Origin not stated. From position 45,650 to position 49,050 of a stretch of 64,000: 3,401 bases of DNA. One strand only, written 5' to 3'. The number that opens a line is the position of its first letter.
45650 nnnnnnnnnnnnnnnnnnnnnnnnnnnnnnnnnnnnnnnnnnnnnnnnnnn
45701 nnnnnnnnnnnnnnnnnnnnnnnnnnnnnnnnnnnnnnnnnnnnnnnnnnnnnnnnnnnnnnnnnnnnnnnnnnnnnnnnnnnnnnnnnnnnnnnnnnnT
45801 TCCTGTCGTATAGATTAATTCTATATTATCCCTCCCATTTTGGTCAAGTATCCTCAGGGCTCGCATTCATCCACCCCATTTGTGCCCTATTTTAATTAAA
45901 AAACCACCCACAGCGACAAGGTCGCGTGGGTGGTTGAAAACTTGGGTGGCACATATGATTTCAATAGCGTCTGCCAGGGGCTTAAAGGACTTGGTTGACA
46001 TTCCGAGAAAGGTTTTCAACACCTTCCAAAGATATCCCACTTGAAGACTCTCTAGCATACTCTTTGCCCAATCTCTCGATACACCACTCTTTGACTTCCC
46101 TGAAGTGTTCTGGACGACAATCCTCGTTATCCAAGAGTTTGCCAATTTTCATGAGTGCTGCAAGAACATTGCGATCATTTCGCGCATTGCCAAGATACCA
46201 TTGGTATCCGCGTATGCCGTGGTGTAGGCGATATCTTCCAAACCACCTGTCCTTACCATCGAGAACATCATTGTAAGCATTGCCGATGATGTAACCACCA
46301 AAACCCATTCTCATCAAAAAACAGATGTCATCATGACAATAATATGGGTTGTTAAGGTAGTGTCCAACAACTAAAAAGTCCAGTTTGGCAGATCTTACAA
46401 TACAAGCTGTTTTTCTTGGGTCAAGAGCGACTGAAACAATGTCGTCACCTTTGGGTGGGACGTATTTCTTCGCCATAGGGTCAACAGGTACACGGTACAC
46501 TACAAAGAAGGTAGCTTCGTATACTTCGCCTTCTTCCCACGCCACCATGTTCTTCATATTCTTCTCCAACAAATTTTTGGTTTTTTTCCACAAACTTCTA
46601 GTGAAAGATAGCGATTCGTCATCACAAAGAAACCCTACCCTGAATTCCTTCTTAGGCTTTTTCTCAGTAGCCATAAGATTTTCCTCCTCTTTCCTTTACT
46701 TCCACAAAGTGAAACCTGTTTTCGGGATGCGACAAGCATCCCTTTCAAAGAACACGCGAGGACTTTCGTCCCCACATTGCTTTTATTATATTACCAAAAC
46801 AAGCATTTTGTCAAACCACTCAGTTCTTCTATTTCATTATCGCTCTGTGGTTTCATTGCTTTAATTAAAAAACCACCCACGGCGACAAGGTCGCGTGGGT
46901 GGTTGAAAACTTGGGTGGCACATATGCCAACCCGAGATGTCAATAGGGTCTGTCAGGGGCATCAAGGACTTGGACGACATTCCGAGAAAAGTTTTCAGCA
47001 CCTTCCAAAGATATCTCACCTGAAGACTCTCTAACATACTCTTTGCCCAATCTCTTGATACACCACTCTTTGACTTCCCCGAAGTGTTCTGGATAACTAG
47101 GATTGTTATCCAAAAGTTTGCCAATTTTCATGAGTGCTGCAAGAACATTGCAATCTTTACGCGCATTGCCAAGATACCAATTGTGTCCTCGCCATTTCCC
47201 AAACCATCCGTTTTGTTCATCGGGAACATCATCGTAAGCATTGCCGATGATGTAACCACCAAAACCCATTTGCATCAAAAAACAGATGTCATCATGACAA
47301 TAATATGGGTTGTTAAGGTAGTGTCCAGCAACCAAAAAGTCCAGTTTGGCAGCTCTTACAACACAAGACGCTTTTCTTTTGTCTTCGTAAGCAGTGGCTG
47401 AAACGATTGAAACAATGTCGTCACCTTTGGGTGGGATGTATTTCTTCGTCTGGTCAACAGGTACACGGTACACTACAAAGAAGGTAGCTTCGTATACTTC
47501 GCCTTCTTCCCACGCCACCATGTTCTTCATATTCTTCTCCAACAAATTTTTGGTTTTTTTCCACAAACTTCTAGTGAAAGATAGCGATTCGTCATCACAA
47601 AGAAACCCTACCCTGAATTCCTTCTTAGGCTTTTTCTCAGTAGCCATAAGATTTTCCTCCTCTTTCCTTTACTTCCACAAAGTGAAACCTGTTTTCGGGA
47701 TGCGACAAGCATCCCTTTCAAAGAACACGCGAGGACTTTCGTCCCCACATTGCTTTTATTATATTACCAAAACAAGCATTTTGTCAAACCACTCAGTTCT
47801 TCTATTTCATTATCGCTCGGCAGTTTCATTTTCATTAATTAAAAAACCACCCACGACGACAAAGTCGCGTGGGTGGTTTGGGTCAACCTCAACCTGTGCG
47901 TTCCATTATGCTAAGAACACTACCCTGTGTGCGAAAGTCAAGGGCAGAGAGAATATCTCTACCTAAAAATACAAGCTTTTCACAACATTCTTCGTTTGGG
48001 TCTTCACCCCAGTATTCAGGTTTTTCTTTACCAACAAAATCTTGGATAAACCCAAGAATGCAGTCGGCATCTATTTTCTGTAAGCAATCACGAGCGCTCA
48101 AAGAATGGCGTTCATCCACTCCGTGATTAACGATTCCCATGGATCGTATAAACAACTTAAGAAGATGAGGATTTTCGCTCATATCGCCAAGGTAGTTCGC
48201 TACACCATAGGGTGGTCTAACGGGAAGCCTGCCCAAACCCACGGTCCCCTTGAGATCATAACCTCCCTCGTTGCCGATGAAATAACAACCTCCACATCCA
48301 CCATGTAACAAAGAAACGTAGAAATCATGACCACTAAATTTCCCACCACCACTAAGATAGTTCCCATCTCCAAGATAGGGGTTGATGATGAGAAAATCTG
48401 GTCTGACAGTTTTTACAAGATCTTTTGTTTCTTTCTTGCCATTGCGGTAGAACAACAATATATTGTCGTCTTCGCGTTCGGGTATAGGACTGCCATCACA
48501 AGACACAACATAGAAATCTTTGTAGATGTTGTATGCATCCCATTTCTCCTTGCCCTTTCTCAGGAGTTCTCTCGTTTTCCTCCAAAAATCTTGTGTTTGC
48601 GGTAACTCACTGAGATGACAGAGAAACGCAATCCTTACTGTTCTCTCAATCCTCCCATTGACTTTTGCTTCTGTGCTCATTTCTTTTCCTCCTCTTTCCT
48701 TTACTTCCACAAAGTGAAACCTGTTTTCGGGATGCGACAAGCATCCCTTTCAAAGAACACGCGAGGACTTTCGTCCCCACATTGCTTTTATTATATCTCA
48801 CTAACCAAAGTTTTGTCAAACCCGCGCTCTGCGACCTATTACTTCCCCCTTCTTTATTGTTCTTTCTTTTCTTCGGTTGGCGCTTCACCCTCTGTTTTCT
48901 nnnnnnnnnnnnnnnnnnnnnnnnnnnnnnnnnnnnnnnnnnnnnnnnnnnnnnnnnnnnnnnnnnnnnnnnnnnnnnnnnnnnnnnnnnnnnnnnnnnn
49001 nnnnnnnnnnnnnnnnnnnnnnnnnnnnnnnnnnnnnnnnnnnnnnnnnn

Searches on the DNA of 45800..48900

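Call 105: search_rna_families(source=window, start=45800, end=48900, threshold=evalue, max_evalue=1)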
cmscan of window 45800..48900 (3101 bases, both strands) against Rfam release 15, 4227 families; matches with E-value up to 1: 5.
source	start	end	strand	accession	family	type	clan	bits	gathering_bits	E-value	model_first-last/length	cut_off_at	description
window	46622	46786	-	RF00516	ylbH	Cis-reg; leader;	-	20.6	50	0.23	1-122/122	no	ylbH leader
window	47595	47759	-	RF00516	ylbH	Cis-reg; leader;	-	20.6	50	0.23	1-122/122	no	ylbH leader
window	46551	46614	-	RF03707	mir-1892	Gene; miRNA;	-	20.2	86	0.69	1-80/80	no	mir-1892 microRNA precursor family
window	47524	47587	-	RF03707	mir-1892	Gene; miRNA;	-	20.2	86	0.69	1-80/80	no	mir-1892 microRNA precursor family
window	47791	47842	-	RF01139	sR2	Gene; snRNA; snoRNA; CD-box;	-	19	42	0.37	1-57/57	no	Small nucleolar RNA sR2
